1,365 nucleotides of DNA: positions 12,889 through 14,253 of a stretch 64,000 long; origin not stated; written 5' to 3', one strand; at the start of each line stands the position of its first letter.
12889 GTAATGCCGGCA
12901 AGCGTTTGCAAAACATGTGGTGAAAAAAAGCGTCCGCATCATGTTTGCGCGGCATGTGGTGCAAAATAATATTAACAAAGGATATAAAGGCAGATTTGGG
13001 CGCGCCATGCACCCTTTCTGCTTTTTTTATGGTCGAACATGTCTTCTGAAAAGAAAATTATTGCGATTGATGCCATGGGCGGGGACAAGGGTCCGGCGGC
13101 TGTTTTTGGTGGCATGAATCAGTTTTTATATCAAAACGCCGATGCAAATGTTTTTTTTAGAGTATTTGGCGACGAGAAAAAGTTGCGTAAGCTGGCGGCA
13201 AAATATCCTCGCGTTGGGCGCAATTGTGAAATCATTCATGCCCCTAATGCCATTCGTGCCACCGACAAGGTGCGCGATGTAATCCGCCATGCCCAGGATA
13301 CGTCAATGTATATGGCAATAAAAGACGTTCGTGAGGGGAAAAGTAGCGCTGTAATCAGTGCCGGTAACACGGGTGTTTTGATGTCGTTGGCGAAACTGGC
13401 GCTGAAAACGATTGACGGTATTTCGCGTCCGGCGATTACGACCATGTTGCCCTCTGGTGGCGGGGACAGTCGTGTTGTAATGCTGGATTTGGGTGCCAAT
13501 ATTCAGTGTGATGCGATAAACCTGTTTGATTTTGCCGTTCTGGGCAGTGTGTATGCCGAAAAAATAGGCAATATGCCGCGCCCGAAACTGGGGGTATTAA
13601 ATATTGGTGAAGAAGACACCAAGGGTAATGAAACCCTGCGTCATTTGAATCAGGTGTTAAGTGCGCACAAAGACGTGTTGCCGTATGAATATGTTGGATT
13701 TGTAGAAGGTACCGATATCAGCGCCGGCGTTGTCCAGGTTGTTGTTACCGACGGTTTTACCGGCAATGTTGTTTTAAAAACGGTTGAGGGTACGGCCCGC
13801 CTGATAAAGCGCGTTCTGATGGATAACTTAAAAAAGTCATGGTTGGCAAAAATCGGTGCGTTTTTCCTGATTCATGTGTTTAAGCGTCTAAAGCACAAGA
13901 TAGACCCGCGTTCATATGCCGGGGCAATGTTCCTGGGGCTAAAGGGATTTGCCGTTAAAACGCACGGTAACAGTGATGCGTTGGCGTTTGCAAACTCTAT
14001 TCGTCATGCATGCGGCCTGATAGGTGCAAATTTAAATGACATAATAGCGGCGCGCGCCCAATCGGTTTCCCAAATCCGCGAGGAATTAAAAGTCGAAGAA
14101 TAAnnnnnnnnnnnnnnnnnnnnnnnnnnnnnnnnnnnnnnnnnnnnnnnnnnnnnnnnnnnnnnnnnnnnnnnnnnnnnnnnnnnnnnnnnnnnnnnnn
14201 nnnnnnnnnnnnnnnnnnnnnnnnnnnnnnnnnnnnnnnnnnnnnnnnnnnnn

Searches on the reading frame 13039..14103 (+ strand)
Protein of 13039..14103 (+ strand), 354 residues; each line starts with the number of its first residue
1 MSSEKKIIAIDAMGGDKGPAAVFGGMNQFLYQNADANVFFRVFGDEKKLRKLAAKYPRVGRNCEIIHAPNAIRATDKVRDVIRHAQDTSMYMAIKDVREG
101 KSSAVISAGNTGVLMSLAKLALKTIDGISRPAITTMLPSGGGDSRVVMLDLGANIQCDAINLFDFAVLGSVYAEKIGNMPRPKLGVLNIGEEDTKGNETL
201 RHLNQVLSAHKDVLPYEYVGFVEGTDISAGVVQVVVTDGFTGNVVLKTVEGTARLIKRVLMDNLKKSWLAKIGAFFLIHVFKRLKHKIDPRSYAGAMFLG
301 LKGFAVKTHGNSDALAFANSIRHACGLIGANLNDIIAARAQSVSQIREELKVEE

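Call 14: search_protein_families(library=pfam, proteins=[window:13039-14103:+], max_evalue=0.01)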
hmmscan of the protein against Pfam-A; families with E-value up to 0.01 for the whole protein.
window:13039-14103:+ (354 aa): 1 family
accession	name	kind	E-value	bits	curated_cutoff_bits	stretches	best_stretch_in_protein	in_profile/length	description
PF02504.20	FA_synthesis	-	4.4e-96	322.2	29.1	1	8-332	3-321/324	Fatty acid synthesis protein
